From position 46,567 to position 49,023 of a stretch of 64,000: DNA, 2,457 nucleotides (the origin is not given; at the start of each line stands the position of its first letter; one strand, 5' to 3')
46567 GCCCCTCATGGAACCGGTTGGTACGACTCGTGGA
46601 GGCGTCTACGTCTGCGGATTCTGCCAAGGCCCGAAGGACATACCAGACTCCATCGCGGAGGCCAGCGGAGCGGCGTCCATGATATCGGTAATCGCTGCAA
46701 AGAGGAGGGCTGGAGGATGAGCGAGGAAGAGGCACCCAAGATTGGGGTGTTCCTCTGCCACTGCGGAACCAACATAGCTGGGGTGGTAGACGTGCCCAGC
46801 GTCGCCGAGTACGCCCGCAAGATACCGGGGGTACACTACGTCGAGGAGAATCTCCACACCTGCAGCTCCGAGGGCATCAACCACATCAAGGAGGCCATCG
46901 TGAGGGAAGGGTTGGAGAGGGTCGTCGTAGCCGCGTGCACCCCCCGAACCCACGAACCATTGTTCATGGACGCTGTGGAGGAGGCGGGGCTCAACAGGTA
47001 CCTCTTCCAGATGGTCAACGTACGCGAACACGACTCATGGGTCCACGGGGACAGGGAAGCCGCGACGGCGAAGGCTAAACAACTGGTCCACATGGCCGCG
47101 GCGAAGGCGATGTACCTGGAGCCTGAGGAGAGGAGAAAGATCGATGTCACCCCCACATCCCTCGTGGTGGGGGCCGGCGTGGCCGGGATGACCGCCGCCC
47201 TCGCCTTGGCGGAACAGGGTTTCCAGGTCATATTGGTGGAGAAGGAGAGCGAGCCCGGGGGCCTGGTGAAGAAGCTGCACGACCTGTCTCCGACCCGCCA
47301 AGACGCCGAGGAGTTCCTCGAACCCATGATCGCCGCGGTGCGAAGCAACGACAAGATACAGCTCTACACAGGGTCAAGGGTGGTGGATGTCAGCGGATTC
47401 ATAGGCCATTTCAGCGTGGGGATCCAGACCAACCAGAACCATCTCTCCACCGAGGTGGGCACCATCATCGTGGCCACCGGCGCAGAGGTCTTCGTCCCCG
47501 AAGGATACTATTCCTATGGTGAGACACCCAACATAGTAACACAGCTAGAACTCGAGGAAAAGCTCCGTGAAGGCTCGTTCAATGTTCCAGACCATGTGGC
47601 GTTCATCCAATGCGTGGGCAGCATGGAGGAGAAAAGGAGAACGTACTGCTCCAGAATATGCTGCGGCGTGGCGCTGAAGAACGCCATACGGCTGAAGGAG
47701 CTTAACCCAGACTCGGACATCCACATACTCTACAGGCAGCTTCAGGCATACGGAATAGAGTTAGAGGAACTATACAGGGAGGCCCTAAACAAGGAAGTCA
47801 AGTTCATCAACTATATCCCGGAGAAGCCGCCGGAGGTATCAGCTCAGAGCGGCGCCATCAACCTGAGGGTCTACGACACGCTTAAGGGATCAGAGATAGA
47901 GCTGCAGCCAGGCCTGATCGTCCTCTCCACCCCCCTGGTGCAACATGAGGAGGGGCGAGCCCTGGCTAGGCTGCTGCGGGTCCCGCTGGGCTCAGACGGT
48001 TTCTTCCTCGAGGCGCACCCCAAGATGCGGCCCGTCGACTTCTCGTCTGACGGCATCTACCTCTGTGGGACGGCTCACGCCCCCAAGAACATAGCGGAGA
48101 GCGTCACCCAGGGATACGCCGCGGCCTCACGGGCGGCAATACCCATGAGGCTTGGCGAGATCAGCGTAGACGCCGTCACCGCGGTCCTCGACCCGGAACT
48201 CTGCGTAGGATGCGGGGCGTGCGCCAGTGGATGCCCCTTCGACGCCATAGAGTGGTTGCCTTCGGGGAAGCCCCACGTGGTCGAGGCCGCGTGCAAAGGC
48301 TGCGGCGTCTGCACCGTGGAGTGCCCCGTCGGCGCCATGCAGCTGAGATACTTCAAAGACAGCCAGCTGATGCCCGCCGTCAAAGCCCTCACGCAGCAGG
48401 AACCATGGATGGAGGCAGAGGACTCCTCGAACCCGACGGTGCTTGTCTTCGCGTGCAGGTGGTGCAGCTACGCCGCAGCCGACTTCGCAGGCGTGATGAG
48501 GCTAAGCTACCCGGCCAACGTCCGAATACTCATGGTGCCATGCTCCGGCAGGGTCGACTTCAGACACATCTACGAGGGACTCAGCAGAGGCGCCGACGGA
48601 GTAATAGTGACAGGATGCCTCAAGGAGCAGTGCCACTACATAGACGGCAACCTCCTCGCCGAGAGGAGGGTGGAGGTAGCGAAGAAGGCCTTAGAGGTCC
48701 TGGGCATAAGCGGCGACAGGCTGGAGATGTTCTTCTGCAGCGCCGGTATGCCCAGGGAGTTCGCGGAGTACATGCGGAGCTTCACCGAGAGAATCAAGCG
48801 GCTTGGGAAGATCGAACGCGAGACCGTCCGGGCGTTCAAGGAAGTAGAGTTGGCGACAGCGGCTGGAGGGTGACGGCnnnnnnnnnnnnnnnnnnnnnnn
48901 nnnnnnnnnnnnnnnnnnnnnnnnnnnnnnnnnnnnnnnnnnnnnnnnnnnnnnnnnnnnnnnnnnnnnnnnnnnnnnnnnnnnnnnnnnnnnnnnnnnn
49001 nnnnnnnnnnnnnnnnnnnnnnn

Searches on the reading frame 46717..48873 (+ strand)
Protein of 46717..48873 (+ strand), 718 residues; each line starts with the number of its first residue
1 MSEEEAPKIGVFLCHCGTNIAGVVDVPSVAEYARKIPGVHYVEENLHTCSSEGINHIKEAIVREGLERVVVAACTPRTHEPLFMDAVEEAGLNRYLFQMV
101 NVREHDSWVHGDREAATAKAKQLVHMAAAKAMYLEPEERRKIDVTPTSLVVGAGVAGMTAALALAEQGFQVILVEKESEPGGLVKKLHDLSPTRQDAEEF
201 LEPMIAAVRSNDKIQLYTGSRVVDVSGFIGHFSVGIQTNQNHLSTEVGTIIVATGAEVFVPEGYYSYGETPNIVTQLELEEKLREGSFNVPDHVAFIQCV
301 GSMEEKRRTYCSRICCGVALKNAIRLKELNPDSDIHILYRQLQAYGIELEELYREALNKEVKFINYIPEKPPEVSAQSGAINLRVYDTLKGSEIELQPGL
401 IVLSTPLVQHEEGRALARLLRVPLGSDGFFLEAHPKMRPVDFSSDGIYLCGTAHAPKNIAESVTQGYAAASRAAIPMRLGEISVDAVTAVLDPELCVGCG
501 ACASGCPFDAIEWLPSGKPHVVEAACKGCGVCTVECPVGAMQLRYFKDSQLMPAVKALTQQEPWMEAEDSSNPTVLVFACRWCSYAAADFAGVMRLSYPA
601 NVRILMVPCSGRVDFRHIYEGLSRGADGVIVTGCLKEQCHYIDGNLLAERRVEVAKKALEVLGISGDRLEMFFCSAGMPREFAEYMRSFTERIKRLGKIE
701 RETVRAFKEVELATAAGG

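Call 51: search_protein_families(library=pfam, proteins=[window:46717-48873:+], max_evalue=0.00001)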
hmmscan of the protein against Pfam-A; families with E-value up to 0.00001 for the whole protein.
window:46717-48873:+ (718 aa): 14 families
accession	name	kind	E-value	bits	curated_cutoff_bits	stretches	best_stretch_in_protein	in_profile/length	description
PF02662.21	FlpD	-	2.1e-46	157.4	22.3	1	575-697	1-123/123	Methyl-viologen-reducing hydrogenase, delta subunit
PF00037.32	Fer4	-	1.5e-12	47.2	21.1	1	490-512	2-24/24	4Fe-4S binding domain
PF07992.20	Pyr_redox_2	-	9e-11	42.2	26.1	1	149-264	4-119/291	Pyridine nucleotide-disulphide oxidoreductase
PF12837.12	Fer4_6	-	2.1e-10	40.5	25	0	492-511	5-24/24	4Fe-4S binding domain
PF14697.11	Fer4_21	-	7e-10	39.3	35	1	489-542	1-58/59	4Fe-4S dicluster domain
PF01266.30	DAO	-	3.6e-09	37.1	27.9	1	149-181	3-35/353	FAD dependent oxidoreductase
PF13450.12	NAD_binding_8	-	5.3e-09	36.7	21.9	1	150-186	1-37/68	NAD(P)-binding Rossmann-like domain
PF00890.30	FAD_binding_2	-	1.6e-08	34.7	20.4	1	149-181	3-35/414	FAD binding domain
PF12797.12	Fer4_2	-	3.3e-08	33.4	24.5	0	490-508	4-22/22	4Fe-4S binding domain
PF12831.13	FAD_oxidored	-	1e-07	32.1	27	1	149-184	3-38/416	FAD dependent oxidoreductase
PF12838.12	Fer4_7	-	1.9e-07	31.8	27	1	496-540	2-52/52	4Fe-4S dicluster domain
PF13187.11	Fer4_9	-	3.1e-07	30.7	27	1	496-541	2-52/52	4Fe-4S dicluster domain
PF13484.11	Fer4_16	-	1.6e-06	29.2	30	0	526-584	2-60/66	4Fe-4S double cluster binding domain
PF13237.11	Fer4_10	-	2.3e-06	27.9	25.5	1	490-537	3-53/53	4Fe-4S dicluster domain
